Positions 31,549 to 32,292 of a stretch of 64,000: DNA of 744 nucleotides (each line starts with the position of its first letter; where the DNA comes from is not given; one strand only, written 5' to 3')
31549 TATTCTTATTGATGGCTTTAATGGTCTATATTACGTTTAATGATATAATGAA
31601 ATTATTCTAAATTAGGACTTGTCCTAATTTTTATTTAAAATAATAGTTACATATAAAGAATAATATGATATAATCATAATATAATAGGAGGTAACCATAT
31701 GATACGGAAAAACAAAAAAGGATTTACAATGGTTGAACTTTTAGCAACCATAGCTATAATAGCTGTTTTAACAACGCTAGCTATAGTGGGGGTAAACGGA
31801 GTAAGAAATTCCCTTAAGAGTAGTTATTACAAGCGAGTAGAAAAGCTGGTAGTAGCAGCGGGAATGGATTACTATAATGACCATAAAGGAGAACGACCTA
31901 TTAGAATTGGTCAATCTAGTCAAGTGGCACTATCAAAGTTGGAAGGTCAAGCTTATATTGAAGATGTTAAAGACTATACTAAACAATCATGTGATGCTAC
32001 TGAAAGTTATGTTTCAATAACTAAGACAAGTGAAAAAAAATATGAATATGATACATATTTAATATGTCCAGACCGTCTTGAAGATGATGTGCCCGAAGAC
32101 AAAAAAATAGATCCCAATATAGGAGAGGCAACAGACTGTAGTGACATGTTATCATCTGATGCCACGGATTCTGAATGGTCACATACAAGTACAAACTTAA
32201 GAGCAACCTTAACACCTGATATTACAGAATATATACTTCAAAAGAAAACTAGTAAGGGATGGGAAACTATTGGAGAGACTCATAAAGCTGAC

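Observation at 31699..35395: Tandem paralogous genes for 600-aa type IV pilin-like proteins with Cys-rich Ig-like modules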

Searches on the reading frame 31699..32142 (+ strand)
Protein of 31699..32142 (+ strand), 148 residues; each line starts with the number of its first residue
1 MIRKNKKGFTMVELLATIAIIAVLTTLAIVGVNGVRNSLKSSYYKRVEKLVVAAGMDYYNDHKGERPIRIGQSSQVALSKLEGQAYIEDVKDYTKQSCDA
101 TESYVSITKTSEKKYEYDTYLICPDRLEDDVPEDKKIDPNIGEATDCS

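Call 46: predict_structure(alignment_id=A3)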
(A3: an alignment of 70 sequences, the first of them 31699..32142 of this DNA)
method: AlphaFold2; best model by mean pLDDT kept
length: 148 residues; sequences in the alignment: 70
mean_pLDDT: 86.7   pTM: 0.68
mean pLDDT of the five models: 86.7, 84.8, 83.7, 82.9, 82.7
residues with pLDDT >= 90: 97; 70-90: 24; 50-70: 24; < 50: 3
segments of 3 or more residues with pLDDT < 50: none
pLDDT, mean of each block of 10 residues (from residue 1): 67 92 87 86 95 98 97 97 97 95 97 96 81 54 55
secondary structure, 60 per line:
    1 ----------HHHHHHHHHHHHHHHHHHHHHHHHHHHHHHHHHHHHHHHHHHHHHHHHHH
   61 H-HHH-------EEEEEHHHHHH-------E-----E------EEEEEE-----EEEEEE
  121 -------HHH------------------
elements in order: H11-61 E73-77 H78-83 E104-109 E115-120

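Call 49: fold_search(model_id=the predicted structure, library=pdb)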
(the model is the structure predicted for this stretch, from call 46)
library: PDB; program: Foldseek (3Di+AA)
matches with E <= 10: 201; with E <= 0.001: 0
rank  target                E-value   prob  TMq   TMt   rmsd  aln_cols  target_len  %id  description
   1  9a1f_S                1.6e+00  0.10  0.30  0.23  13.5       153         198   10  Integrative structure of the XcpGHIJK pseudo pilus filament model of a type II secretion system (released 2021-06-18)
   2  9vnj_A                1.6e+00  0.09  0.26  0.34  13.6       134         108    6  Crystal structure of the transmembrane domain of trimeric autotransporter adhesin AtaA in complex with the N-terminal  (released 2025-10-08)
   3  3ncx_B                1.9e+00  0.05  0.16  0.14   7.1        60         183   12  Crystal structure of EHEC O157:H7 intimin mutant (released 2011-01-05)
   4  2yma_A                1.9e+00  0.04  0.12  0.12   6.7        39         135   10  X-ray structure of the Yos9 dimerization domain (released 2012-01-25)
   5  7zhg_A                2.0e+00  0.07  0.17  0.13   6.8        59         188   12  High-resolution cryo-EM structure of Pyrococcus abyssi 30S ribosomal subunit bound to mRNA and initiator tRNA anticodo (released 2022-06-29)
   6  2gr7_A                2.3e+00  0.06  0.22  0.30  12.3       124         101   10  Hia 992-1098 (released 2006-05-23)
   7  9laa_A                2.3e+00  0.06  0.26  0.28  12.4       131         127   15  Cryo-EM structure of Shewanella oneidensis MR-1 PilA pili. (released 2026-01-07)
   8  6fvn_A                2.4e+00  0.03  0.14  0.06  15.9        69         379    9  DNA polymerase sliding clamp from Mycobacterium tuberculosis with bound P7 peptide (released 2019-04-10)
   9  7qi3_A                2.6e+00  0.01  0.14  0.08  10.6        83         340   12  Structure of Fusarium verticillioides NAT1 (FDB2) N-malonyltransferase (released 2022-11-23)
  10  5m45_C                3.0e+00  0.07  0.22  0.21   5.5        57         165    7  Structure of Acetone Carboxylase purified from Xanthobacter autotrophicus (released 2017-08-09)
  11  5svb_C                3.0e+00  0.07  0.22  0.20   5.7        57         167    7  Mechanism of ATP-Dependent Acetone Carboxylation, Acetone Carboxylase AMP bound structure (released 2017-08-09)
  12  5ah2_D                3.2e+00  0.02  0.13  0.06  15.6        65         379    8  The sliding clamp of Mycobacterium smegmatis in complex with a natural product. (released 2015-06-03)
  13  5t87_H                3.4e+00  0.05  0.13  0.22   5.6        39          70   23  Crystal structure of CDI complex from Cupriavidus taiwanensis LMG 19424 (released 2017-09-13)
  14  5t87_E                3.4e+00  0.04  0.14  0.23   5.7        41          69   20  Crystal structure of CDI complex from Cupriavidus taiwanensis LMG 19424 (released 2017-09-13)
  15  3jam_B                3.4e+00  0.03  0.17  0.12   9.3        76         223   16  CryoEM structure of 40S-eIF1A-eIF1 complex from yeast (released 2015-08-12)
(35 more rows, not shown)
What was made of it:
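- The best hit was an Xcp pseudopilus model at E = 1.6 (call 49).
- Tried and rejected: Foldseek of the isolated pilin module against the PDB (call 49).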

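Call 55: search_solved_structures(query=A4, max_evalue=10, show_alignments=3)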
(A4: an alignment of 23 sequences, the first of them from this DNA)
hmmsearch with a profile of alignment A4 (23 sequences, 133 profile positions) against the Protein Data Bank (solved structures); distinct sequences matched with E-value up to 10: 23.
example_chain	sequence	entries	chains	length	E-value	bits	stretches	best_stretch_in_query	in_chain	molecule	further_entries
9egp_A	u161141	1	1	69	1.2e-12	51.3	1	3-62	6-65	Geopilin domain 1 protein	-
7tgg_A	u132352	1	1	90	3.7e-11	46.6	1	3-63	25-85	Geopilin domain 1 protein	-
8pfb_G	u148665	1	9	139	4.5e-11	46.3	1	8-65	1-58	Type IV pilin PilE1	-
8tj2_C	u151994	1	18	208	4.7e-09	39.8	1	8-64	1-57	Type IV major pilin protein PilA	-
9lab_B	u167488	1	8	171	2.5e-08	37.4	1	2-55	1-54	MSHA major pilin subunit MshA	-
2m7g_A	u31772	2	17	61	4.9e-08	36.5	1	8-64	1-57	Geopilin domain 1 protein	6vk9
9laa_A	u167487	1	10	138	7.2e-08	35.9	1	1-36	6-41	Type IV pilin protein PilA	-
8p3b_A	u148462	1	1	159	1.7e-07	34.7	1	8-93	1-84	Fimbrial protein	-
2hi2_A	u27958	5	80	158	2.1e-07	34.4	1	8-93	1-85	Fimbrial protein | PilA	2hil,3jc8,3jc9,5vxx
5kua_A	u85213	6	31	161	4.7e-07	33.3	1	8-90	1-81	pilin | Neisseria meningitidis PilE variant SB-GATDH | Neisseria meningitidis PilE, SB-DATDH variant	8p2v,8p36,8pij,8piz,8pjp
1ay2_A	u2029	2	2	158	6.4e-07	32.9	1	8-90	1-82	TYPE 4 PILIN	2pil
8qqj_J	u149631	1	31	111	3.4e-06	30.5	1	8-53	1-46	Type IV narrow pilus major component PilA5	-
3sok_A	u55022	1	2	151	3.8e-06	30.3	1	8-39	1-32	Fimbrial protein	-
8tum_e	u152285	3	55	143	4.6e-06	30.1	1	8-39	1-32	Type IV major pilin protein PilA | Pilin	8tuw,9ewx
6xxe_A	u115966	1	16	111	4.9e-06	30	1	8-53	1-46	Uncharacterized protein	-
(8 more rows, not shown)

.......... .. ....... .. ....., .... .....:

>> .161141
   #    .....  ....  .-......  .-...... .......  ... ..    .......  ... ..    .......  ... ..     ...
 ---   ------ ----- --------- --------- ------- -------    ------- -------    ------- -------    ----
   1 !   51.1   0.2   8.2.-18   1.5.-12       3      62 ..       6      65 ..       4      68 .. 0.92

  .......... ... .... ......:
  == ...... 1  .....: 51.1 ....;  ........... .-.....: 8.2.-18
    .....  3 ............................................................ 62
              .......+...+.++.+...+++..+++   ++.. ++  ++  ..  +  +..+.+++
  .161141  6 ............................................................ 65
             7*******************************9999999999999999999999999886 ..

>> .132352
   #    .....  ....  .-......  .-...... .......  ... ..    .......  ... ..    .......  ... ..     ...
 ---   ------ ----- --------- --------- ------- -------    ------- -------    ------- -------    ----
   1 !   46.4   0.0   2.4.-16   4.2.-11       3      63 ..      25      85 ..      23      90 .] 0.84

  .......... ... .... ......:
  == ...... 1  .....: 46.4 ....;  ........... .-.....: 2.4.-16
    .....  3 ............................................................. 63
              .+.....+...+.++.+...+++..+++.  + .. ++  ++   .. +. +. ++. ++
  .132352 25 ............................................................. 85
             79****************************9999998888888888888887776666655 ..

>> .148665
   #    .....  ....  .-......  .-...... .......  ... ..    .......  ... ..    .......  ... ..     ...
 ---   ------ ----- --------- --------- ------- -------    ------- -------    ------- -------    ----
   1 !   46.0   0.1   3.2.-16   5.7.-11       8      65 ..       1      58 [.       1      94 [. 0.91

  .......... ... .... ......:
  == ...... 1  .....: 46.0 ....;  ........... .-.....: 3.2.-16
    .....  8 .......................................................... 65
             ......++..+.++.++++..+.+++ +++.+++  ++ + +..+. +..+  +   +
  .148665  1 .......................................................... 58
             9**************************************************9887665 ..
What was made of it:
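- On Type IV pilin (class III signal peptide proteins): The family profile matches solved pilins through alpha-1, and to position 93 for Neisseria PilE (call 55).
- The match to Neisseria PilE extends to profile position 93 (call 55).
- Tried and rejected: The profile search (call 55) was needed to get further.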
